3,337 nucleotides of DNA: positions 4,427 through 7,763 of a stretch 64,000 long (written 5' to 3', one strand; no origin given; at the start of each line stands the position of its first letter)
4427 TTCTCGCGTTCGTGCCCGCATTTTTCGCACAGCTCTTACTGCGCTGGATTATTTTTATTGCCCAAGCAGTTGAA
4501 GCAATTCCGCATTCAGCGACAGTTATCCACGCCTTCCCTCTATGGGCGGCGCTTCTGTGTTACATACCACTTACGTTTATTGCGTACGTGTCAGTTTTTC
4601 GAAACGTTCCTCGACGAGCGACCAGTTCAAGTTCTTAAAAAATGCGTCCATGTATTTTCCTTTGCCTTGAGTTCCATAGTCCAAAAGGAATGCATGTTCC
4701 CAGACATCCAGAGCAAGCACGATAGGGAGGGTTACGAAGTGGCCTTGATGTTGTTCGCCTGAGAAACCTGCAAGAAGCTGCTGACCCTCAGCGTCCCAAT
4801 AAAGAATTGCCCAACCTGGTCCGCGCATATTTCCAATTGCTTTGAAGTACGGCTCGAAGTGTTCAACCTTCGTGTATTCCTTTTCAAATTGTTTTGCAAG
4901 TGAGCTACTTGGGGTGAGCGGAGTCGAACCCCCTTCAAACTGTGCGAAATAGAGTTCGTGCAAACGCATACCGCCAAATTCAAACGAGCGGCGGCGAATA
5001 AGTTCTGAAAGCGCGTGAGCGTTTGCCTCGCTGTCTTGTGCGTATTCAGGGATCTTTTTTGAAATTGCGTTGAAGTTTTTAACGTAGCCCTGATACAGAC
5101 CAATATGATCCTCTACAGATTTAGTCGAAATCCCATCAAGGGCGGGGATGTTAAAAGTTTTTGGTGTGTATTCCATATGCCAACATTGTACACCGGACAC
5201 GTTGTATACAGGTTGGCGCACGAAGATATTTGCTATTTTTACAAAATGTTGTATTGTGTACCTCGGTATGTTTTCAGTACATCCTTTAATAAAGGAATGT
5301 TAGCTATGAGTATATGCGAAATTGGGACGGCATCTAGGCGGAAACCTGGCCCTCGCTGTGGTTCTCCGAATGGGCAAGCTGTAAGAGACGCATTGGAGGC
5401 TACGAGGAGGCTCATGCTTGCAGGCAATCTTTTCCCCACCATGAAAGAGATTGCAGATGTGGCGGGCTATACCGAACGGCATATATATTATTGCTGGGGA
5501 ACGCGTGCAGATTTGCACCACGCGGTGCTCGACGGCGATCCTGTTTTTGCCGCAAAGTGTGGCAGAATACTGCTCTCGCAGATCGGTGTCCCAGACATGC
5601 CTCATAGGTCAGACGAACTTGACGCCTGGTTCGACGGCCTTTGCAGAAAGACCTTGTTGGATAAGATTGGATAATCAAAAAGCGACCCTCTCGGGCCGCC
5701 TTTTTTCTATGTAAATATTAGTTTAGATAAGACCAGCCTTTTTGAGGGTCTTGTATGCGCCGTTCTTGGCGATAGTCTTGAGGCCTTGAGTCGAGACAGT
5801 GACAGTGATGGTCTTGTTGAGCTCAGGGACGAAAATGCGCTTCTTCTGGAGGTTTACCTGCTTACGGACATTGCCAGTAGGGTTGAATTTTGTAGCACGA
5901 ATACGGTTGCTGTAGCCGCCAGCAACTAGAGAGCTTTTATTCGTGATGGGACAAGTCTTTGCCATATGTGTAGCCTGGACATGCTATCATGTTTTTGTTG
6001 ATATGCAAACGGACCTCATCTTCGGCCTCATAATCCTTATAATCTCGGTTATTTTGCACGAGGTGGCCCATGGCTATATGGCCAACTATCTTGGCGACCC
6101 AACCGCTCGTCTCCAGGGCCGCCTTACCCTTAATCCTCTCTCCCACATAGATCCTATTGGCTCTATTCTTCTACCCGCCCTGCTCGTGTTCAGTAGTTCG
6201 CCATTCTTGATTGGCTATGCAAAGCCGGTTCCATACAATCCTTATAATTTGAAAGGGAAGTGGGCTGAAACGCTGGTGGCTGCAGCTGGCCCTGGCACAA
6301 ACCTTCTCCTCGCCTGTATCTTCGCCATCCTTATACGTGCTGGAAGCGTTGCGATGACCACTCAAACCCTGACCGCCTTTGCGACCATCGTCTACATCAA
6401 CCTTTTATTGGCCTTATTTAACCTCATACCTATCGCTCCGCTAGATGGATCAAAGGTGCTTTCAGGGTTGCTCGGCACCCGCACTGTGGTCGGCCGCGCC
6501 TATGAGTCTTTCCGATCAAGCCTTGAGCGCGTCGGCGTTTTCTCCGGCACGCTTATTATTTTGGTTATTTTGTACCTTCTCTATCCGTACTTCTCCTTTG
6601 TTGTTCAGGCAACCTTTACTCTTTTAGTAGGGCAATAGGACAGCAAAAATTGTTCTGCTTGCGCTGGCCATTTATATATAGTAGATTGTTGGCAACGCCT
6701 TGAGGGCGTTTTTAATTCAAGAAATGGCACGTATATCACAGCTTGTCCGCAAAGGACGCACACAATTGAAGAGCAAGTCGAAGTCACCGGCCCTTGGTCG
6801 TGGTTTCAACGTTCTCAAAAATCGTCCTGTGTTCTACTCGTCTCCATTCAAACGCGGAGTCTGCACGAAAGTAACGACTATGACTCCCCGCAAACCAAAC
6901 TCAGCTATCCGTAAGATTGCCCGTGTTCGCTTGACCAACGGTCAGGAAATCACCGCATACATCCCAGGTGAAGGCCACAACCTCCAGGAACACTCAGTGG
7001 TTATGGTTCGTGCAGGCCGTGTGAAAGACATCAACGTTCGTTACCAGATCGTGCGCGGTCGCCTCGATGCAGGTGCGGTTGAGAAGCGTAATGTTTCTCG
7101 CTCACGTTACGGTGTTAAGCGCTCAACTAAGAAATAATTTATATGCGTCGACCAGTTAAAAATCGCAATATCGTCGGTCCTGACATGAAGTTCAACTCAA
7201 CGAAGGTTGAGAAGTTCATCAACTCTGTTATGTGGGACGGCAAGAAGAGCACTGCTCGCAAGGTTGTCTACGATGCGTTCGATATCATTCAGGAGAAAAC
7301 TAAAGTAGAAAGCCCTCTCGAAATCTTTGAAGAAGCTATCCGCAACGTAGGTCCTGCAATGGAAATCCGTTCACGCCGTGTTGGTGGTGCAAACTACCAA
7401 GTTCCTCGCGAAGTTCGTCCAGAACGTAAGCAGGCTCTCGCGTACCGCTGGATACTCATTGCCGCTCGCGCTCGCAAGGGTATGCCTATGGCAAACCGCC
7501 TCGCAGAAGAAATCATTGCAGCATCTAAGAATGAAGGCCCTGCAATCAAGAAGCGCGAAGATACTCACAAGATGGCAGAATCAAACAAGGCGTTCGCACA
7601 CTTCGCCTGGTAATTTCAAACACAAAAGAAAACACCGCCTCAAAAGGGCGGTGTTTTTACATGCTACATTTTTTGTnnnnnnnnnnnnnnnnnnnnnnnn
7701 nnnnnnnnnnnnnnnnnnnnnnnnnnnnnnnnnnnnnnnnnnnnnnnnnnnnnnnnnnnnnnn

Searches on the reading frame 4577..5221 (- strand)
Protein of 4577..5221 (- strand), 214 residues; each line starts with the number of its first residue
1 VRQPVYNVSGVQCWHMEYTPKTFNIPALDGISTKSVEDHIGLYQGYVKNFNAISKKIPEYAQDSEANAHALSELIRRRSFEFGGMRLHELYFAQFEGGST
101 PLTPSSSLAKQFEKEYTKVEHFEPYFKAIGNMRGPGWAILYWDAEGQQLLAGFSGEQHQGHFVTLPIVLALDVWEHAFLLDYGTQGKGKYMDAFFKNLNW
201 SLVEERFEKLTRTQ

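Call 3: search_protein_families(library=pfam, proteins=[window:4577-5221:-], max_evalue=0.01)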
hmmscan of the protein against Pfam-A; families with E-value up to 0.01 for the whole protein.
window:4577-5221:- (214 aa): 2 families
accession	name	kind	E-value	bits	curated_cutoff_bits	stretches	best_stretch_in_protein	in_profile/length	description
PF02777.23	Sod_Fe_C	-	1.8e-19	70.1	20.9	1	104-206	1-102/102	Iron/manganese superoxide dismutases, C-terminal domain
PF00081.27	Sod_Fe_N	-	0.00033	21.5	27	1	32-95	19-81/82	Iron/manganese superoxide dismutases, alpha-hairpin domain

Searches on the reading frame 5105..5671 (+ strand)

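Call 51: search_protein_families(library=pfam, proteins=[window:5105-5671:+], max_evalue=0.01)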
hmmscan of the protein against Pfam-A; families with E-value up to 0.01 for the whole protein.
window:5105-5671:+ (189 aa): 1 family
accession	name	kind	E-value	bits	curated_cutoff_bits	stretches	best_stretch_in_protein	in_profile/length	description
PF00440.29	TetR_N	-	0.00012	22.2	24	1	97-141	2-47/47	Bacterial regulatory proteins, tetR family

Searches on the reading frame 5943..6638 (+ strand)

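Call 3: search_protein_families(library=pfam, proteins=[window:5943-6638:+], max_evalue=0.01)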
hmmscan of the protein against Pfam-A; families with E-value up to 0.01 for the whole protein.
window:5943-6638:+ (231 aa): 1 family
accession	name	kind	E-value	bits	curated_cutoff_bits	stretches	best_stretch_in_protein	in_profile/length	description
PF02163.28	Peptidase_M50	-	1.9e-16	60.5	27.2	2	137-198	154-214/221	Peptidase family M50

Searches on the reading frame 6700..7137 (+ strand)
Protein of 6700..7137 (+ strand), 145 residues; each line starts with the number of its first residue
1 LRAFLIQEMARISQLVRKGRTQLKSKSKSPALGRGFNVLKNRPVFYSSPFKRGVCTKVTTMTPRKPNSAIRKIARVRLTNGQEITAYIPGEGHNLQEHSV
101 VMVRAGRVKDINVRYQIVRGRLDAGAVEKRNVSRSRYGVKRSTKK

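Call 3: search_protein_families(library=pfam, proteins=[window:6700-7137:+], max_evalue=0.01)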
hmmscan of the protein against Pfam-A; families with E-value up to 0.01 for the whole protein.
window:6700-7137:+ (145 aa): 1 family
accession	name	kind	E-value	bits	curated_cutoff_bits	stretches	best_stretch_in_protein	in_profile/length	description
PF00164.32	Ribosom_S12_S23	-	2.2e-30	105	22.3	1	43-140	6-106/110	Ribosomal protein S12/S23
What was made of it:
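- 6724..7137 (+): rpsL (ribosomal protein S12). PF00164 at 2e-30 (call 3).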

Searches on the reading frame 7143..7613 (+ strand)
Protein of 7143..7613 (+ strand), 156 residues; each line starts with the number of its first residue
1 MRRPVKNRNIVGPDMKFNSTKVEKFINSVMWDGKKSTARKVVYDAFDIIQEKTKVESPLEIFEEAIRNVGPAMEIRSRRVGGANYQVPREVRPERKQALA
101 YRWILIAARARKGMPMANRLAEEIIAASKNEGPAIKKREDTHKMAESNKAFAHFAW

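Call 3: search_protein_families(library=pfam, proteins=[window:7143-7613:+], max_evalue=0.01)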
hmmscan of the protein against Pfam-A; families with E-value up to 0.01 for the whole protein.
window:7143-7613:+ (156 aa): 1 family
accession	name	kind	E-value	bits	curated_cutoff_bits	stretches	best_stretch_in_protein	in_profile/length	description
PF00177.27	Ribosomal_S7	-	6.8e-60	201.4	24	1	3-149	3-148/148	Ribosomal protein S7p/S5e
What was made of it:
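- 7143..7613 (+): rpsG (ribosomal protein S7). PF00177 at 7e-60 (call 3).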
